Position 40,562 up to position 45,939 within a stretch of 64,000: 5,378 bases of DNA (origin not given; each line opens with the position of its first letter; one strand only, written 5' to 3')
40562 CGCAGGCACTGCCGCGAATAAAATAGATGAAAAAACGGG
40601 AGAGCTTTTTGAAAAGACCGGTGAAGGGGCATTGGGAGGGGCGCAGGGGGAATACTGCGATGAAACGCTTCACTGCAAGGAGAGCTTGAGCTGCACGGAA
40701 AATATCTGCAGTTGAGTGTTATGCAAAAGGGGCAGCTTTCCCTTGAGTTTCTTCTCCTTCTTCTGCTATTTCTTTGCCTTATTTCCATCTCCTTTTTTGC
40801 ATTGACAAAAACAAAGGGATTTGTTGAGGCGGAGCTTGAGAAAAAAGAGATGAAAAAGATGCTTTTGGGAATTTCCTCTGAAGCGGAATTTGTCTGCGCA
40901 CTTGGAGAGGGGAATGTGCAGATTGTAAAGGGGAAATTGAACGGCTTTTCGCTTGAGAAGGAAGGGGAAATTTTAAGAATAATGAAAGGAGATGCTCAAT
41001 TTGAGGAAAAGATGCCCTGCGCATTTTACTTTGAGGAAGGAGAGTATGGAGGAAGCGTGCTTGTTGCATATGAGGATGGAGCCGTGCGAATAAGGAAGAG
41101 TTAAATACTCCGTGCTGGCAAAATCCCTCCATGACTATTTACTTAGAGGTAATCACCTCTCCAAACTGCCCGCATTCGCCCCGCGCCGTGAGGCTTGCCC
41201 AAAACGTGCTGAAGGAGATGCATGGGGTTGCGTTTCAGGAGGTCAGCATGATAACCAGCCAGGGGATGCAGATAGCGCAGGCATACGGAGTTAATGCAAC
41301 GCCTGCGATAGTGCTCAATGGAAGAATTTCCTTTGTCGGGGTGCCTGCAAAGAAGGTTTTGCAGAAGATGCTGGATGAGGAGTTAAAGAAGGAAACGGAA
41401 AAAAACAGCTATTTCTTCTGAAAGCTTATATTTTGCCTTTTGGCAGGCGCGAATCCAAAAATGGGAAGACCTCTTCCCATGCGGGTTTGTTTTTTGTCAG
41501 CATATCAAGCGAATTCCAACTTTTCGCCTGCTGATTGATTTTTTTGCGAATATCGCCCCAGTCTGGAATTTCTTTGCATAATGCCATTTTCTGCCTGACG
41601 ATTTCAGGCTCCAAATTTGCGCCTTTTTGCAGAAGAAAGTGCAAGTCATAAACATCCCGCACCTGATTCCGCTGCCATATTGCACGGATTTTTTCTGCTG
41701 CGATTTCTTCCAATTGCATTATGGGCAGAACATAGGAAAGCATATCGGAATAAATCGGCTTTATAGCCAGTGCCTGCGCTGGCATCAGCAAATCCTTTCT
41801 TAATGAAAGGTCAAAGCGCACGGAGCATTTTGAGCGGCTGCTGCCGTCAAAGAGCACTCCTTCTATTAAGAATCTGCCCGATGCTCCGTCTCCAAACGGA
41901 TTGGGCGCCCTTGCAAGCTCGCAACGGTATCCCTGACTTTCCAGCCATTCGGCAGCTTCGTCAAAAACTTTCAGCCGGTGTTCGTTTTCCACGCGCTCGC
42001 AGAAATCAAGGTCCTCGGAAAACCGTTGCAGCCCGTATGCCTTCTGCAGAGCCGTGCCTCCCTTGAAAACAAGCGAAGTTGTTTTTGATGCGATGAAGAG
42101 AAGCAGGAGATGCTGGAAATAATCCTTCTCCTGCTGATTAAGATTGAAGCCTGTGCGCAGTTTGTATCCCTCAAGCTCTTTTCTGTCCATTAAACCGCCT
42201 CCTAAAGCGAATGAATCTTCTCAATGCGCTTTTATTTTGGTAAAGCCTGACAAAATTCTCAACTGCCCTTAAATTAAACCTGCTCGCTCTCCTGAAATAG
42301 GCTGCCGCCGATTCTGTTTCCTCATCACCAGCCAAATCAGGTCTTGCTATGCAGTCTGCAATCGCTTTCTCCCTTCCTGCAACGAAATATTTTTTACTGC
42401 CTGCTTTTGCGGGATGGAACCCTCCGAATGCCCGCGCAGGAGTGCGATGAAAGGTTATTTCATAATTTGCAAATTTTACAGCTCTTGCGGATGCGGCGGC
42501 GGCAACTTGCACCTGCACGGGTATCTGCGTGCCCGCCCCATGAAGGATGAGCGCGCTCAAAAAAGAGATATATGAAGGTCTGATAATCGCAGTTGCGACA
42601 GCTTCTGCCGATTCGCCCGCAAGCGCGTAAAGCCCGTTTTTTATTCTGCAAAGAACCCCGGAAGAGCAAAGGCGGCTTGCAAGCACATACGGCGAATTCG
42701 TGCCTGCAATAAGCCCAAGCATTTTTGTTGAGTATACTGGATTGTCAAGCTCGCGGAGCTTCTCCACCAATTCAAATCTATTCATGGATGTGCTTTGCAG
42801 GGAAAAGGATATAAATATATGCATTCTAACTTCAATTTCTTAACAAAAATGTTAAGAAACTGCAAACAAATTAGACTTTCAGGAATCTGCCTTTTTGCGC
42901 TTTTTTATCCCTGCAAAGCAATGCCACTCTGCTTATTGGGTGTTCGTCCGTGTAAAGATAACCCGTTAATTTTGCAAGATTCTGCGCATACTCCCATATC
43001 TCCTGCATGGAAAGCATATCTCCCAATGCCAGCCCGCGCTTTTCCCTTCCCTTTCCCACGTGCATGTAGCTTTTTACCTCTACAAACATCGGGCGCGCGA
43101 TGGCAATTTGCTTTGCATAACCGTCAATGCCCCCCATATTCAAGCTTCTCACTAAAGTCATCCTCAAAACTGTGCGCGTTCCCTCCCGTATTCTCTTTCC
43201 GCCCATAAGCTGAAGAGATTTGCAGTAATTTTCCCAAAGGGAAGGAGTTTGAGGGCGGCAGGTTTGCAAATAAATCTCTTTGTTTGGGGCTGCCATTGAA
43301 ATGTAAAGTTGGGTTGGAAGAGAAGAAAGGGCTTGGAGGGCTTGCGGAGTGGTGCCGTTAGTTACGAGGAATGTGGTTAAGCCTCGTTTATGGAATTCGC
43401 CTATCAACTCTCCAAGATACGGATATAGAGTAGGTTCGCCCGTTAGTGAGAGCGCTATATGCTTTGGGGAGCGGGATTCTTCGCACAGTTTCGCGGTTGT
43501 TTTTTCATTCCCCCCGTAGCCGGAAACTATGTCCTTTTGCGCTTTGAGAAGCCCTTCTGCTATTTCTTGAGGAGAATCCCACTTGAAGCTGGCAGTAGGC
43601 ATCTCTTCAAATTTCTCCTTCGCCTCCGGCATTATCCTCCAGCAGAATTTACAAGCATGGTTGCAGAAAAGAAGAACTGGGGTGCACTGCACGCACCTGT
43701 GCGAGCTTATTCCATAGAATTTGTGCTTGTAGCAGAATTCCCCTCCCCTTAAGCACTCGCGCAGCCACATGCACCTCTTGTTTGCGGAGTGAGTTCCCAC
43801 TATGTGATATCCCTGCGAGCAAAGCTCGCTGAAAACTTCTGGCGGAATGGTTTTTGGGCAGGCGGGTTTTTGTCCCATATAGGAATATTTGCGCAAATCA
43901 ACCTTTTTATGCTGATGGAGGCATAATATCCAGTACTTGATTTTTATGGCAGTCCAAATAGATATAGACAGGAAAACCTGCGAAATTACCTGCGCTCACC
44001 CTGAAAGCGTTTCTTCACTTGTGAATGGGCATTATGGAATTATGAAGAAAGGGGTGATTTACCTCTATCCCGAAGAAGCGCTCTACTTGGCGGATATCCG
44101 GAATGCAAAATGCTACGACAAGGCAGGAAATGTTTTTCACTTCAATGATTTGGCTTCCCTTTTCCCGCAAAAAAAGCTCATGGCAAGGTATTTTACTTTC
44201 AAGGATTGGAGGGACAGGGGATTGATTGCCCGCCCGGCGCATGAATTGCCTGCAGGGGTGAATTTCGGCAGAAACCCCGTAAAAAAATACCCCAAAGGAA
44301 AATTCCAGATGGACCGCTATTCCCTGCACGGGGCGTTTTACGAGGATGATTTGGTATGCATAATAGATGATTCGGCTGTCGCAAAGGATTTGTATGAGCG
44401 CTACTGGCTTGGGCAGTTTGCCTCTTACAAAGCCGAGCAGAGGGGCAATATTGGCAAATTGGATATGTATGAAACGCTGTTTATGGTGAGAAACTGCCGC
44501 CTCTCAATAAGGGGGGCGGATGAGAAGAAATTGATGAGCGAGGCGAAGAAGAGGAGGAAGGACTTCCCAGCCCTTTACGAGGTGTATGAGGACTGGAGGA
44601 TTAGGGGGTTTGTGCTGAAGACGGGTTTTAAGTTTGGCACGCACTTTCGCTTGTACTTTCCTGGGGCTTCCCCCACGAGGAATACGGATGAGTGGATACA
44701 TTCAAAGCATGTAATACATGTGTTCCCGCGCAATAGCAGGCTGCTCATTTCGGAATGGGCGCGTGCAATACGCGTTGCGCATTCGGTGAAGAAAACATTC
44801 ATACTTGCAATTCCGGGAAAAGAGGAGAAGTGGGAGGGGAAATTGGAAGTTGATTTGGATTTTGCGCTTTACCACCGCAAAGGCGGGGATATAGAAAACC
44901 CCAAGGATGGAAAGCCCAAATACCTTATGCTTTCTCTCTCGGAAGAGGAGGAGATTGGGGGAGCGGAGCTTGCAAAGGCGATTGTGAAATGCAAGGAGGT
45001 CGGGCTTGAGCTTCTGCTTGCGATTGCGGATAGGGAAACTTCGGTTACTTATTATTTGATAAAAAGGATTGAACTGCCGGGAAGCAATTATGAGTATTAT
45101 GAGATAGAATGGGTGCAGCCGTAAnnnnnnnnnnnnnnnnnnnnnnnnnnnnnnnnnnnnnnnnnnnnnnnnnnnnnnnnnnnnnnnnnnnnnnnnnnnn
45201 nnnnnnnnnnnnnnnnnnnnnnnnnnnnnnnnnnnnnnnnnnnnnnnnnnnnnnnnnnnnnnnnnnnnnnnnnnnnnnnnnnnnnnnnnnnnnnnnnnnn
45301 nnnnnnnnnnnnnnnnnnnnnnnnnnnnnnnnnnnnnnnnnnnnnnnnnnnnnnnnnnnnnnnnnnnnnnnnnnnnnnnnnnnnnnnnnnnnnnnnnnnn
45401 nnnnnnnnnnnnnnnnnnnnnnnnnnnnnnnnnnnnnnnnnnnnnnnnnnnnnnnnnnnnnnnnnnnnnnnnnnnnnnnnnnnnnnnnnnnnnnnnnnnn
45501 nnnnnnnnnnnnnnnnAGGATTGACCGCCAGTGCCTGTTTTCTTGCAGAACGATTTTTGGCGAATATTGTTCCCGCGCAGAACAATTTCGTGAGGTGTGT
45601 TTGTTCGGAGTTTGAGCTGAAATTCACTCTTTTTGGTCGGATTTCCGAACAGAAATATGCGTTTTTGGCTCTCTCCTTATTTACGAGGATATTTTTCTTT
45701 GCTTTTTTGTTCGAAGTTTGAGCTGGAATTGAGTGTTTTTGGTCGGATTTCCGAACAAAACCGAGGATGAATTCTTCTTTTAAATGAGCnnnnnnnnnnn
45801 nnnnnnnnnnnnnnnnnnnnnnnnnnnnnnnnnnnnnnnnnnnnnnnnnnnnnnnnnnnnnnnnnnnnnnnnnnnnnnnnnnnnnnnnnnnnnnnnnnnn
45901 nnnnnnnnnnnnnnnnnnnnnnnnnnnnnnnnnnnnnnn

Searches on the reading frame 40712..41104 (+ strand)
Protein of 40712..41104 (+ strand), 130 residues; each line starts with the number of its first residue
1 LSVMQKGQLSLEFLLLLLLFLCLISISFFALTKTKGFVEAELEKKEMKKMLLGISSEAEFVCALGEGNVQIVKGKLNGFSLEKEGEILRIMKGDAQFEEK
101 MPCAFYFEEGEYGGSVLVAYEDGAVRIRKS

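Call 66: search_protein_families(library=pfam, proteins=[window:40712-41104:+], max_evalue=0.001)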
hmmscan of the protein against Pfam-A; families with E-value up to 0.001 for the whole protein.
window:40712-41104:+ (130 aa): 1 family
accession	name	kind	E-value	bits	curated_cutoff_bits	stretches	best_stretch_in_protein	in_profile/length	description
PF04021.17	Class_IIIsignal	-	0.00028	21.1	23.7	1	6-26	2-22/27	Class III signal peptide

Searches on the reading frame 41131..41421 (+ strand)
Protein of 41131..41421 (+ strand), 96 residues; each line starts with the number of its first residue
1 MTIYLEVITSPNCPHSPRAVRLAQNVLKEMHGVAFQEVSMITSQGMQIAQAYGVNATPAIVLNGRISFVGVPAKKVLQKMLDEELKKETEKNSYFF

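Call 66: search_protein_families(library=pfam, proteins=[window:41131-41421:+], max_evalue=0.001)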
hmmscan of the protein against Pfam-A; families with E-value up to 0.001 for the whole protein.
window:41131-41421:+ (96 aa): 3 families
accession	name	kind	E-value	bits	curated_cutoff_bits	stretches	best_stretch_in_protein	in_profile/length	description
PF13192.12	Thioredoxin_3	-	2.1e-12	47.3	24.8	1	6-81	4-75/76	Thioredoxin domain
PF07511.17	DUF1525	-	9.4e-05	22.9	24.1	1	17-72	44-98/113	Protein of unknown function (DUF1525)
PF00462.30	Glutaredoxin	-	0.0007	20.2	22.9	0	6-65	2-58/60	Glutaredoxin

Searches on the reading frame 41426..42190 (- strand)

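Call 7: search_protein_families(library=pfam, proteins=[window:41426-42190:-], max_evalue=0.01)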
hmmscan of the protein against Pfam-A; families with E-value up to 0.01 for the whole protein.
window:41426-42190:- (254 aa): 2 families
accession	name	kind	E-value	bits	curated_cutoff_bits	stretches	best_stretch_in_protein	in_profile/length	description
PF08843.17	AbiEii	-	2.4e-30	106.6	22.5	1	34-207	9-191/238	Nucleotidyl transferase AbiEii toxin, Type IV TA system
PF14907.12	NTP_transf_5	-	0.00066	19.8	31.2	1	22-191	57-217/249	Uncharacterised nucleotidyltransferase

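Call 85: search_protein_families(library=padloc, proteins=[window:41426-42190:-], max_evalue=0.001)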
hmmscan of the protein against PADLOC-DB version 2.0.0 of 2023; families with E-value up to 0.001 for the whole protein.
window:41426-42190:- (254 aa): 28 families (the best 25 are shown)
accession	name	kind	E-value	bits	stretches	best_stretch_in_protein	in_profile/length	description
PDLC02323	AbiEii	-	1.8e-54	183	1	1-244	2-242/248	AbiEii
PDLC02304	AbiEii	-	4.6e-36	123.1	1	3-248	4-254/260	AbiEii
PDLC02318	AbiEii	-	5.2e-20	70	1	26-201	27-196/280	AbiEii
PDLC02307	AbiEii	-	2.8e-19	67.8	2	32-64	18-47/219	AbiEii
PDLC02313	AbiEii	-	1.4e-18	65.4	1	22-223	24-220/254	AbiEii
PDLC02292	AbiEii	-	3.5e-18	64.4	1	21-70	29-77/283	AbiEii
PDLC02317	AbiEii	-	5e-18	63.2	1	2-242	3-262/396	AbiEii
PDLC02296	AbiEii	-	8.3e-18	62.5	2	36-68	42-74/282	AbiEii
PDLC02328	AbiEii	-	2.6e-17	61.4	1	33-199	8-155/203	AbiEii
PDLC02330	AbiEii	-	2.4e-16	58.1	2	154-197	126-169/219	AbiEii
PDLC02293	AbiEii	-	1.6e-15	55.4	1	4-214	4-217/270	AbiEii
PDLC02305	AbiEii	-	5.6e-15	53.4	1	2-210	4-213/306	AbiEii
PDLC02321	AbiEii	-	2.5e-14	51.6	2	158-196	184-224/296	AbiEii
PDLC02324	AbiEii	-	1.4e-13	49.2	2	37-88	24-74/231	AbiEii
PDLC02303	AbiEii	-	1.7e-13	48.6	1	1-191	1-186/249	AbiEii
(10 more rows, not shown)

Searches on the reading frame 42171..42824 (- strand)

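Call 7: search_protein_families(library=pfam, proteins=[window:42171-42824:-], max_evalue=0.01)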
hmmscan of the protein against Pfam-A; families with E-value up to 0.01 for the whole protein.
window:42171-42824:- (217 aa): 1 family
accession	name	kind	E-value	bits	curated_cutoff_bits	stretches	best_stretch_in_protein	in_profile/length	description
PF19570.5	DUF6088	-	0.002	18.3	25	1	71-129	64-126/172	Family of unknown function (DUF6088)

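Call 85: search_protein_families(library=padloc, proteins=[window:42171-42824:-], max_evalue=0.001)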
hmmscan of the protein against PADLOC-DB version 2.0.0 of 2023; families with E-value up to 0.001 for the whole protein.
window:42171-42824:- (217 aa): 25 families
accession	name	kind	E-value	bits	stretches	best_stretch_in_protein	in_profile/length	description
PDLC02267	AbiEi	-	1.3e-26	91.6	1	13-204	3-194/252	AbiEi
PDLC02276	AbiEi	-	1.1e-16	59.1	1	67-178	65-175/270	AbiEi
PDLC02265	AbiEi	-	2.1e-15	55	1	48-205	31-194/198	AbiEi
PDLC02230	AbiEi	-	2.2e-15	54.8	1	33-191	7-165/192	AbiEi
PDLC02241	AbiEi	-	3.3e-15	54.4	1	29-198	13-185/199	AbiEi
PDLC02225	AbiEi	-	4.7e-13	47.3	1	43-187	29-173/198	AbiEi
PDLC02283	AbiEi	-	1.1e-10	39.6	1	49-188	35-180/201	AbiEi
PDLC02272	AbiEi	-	3.6e-10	38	1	51-172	35-161/200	AbiEi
PDLC02240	AbiEi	-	1.4e-09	35.8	1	25-160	12-160/216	AbiEi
PDLC02269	AbiEi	-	1.6e-09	35.4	1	30-173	12-159/251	AbiEi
PDLC02270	AbiEi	-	4.9e-09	33.7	1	42-200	28-199/265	AbiEi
PDLC02275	AbiEi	-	2.9e-07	28.7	1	20-160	3-140/184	AbiEi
PDLC02274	AbiEi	-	5.9e-07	27.4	1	39-112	27-104/217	AbiEi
PDLC02255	AbiEi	-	1.1e-06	26.3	1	25-126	10-113/186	AbiEi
PDLC02245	AbiEi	-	2.2e-06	25.5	1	50-205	29-190/194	AbiEi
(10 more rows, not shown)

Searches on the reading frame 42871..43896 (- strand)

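Call 7: search_protein_families(library=pfam, proteins=[window:42871-43896:-], max_evalue=0.01)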
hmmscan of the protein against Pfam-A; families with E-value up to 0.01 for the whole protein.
window:42871-43896:- (341 aa): 2 families
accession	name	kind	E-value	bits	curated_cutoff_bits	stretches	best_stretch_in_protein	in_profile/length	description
PF08608.17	Wyosine_form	-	1.5e-14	54.4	22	1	267-327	2-61/63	Wyosine base formation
PF04055.27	Radical_SAM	-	1.2e-12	48.8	29.5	1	76-255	5-157/166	Radical SAM superfamily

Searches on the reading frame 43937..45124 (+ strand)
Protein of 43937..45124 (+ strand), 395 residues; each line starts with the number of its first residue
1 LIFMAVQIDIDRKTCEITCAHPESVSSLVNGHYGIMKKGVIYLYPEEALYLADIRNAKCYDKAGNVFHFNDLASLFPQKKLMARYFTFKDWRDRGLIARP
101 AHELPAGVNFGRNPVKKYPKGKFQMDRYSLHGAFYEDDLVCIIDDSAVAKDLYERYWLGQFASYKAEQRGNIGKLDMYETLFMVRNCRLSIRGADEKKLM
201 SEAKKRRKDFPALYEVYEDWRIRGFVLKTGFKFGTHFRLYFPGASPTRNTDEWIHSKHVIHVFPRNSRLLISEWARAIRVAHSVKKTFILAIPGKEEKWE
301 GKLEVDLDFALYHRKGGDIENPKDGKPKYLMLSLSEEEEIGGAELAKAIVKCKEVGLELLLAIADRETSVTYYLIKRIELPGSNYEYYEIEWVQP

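Call 7: search_protein_families(library=pfam, proteins=[window:43937-45124:+], max_evalue=0.01)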
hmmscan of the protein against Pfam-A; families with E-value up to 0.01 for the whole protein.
window:43937-45124:+ (395 aa): 3 families
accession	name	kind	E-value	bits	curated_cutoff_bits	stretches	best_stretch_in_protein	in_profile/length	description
PF01974.23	tRNA_int_endo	-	8.3e-29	100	27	2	212-296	3-80/85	tRNA intron endonuclease, catalytic C-terminal domain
PF02778.19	tRNA_int_endo_N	-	4.6e-07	29.7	21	0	27-55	20-50/67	tRNA intron endonuclease, N-terminal domain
PF12928.12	tRNA_int_end_N2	-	0.0013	19.2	24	1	33-53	40-61/69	tRNA-splicing endonuclease subunit sen54 N-term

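Call 25: find_related_loci(query=window:43937-45124:+, collection=genome_contigs, flank=10000)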
Query window:43937-45124:+ (395 aa) in genome_contigs; peptide patterns used: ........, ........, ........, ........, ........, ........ (x = any residue, [..] = any of these).
64 stretches matched a pattern; 31 encode a relative of the query (tblastn E <= 1e-3); 31 distinct loci.
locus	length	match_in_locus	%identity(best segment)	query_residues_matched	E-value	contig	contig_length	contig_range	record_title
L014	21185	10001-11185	69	4-395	0e+0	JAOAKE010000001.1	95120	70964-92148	MAG: Candidatus Micrarchaeota archaeon isolate SKW311 NODE_1_length_95120_cov_5.059468, whole genome shotgun sequence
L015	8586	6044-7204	67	4-395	0e+0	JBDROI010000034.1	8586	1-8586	MAG: Candidatus Micrarchaeota archaeon isolate MEGAHIT-group-1.946 k141_2856580, whole genome shotgun sequence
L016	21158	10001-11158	68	4-395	0e+0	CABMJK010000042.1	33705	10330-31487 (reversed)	uncultured archaeon isolate LFW-281_7 genome assembly, contig: LFW2817_47, whole genome shotgun sequence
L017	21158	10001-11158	68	4-395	0e+0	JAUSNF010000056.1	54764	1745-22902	MAG: Candidatus Burarchaeum sp. isolate E19_metabat.bin.22 E19_k141_280778, whole genome shotgun sequence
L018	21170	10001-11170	66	4-395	2e-174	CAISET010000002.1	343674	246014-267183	uncultured Candidatus Micrarchaeota archaeon isolate AlinenSediments_bin-3476 genome assembly, contig: bin-3476:02/37, w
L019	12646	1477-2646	66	4-395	1e-173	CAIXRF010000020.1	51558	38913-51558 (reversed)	uncultured Candidatus Micrarchaeota archaeon isolate AlinenSediments_bin-2344 genome assembly, contig: bin-2344:020/138,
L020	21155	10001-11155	66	4-395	1e-172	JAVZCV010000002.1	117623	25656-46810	MAG: Candidatus Micrarchaeia archaeon isolate DRTY-6_201705_bins_86 DRTY-6_201705_bins_86_scaffold_2, whole genome shotg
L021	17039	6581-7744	65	4-395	3e-171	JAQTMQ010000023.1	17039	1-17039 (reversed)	MAG: Candidatus ainarchaeum sp. isolate STA_44 NODE_6389_length_17039_cov_4.122280_Sandtown_A, whole genome shotgun sequ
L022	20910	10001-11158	65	4-395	2e-168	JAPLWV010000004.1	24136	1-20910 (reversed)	MAG: Candidatus Micrarchaeota archaeon isolate LacPavin_0920_SED5_MAG_46_22 LacPavin_0920_SED5_scaffold_1295022, whole g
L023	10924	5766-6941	61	4-395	3e-162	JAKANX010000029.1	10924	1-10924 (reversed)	MAG: Candidatus Micrarchaeota archaeon isolate WY5.bin9 NODE_10526_length_10924_cov_1.165509, whole genome shotgun seque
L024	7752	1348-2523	60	4-395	7e-160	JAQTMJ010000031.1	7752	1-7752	MAG: Candidatus ainarchaeum sp. isolate STA_38 NODE_20552_length_7752_cov_2.695869_Sandtown_A, whole genome shotgun sequ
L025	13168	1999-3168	58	6-395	2e-155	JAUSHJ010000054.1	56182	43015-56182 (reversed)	MAG: Candidatus Micrarchaeota archaeon isolate E14_metabat.bin.186 E14_k141_146803, whole genome shotgun sequence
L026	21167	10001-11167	58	6-395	2e-152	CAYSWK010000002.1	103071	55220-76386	MAG TPA_asm: Candidatus Micrarchaeota archaeon isolate SRP192515_co1_84 genome assembly, contig: NODE_111_length_103071_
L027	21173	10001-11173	55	4-395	2e-145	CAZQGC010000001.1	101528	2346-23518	MAG TPA_asm: Candidatus Micrarchaeota archaeon isolate SRP271791_co2_21 genome assembly, contig: NODE_3_length_101528_co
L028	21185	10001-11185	66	3-395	2e-176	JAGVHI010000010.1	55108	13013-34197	MAG: archaeon isolate DeMMO2_26 c_000000042589, whole genome shotgun sequence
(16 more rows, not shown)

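Call 44: find_encoding_contigs(protein=window:43946-45124:+, flank=10000, max_places=10)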
Protein window:43946-45124:+ (392 aa): 8 contigs read that carry it; 5 places shown.
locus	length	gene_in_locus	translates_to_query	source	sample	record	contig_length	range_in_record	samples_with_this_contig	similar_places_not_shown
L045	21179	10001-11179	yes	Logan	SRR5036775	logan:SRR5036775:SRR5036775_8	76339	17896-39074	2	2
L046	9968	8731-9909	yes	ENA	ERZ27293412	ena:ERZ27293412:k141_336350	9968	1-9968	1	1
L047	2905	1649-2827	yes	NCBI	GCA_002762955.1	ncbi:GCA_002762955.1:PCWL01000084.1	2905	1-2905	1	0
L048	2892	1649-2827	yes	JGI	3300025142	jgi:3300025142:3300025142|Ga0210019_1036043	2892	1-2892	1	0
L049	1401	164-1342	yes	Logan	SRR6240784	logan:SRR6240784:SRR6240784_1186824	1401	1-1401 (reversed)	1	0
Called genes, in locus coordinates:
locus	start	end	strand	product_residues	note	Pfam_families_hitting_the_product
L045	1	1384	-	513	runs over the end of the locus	-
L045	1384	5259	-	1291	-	-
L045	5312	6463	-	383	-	PF00162:PGK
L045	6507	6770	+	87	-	-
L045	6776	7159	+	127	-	-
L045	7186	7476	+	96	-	PF13192:Thioredoxin_3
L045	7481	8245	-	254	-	PF08843:AbiEii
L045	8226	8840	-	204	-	-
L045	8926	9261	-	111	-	PF08608:Wyosine_form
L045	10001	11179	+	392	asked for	PF02778:tRNA_int_endo_N (faint), PF01974:tRNA_int_endo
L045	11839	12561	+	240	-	-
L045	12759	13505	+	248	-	PF08843:AbiEii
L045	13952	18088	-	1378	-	-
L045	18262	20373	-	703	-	-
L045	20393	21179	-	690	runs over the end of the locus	-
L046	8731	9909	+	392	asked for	PF02778:tRNA_int_endo_N (faint), PF01974:tRNA_int_endo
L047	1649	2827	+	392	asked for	PF02778:tRNA_int_endo_N (faint), PF01974:tRNA_int_endo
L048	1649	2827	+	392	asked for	PF02778:tRNA_int_endo_N (faint), PF01974:tRNA_int_endo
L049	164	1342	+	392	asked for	PF02778:tRNA_int_endo_N (faint), PF01974:tRNA_int_endo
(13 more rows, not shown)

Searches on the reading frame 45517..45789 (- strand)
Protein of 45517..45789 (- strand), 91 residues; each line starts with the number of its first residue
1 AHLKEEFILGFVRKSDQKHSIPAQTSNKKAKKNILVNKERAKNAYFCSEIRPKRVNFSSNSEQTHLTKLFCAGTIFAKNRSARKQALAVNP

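Call 38: find_homologous_proteins(query=A1, max_evalue=10)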
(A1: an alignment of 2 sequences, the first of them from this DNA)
Query A1 (2 sequences) (91 aa, profile of the alignment): 1 proteins with E <= 10 among 1 candidates.
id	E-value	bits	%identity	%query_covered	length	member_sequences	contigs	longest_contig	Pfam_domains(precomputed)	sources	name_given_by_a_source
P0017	6.1e-51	188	100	100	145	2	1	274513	-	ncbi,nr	ncbi:hypothetical protein AUJ17_05455 [Candidatus Micrarchaeota archaeon CG1_02_47_40]|nr:MAG: hypot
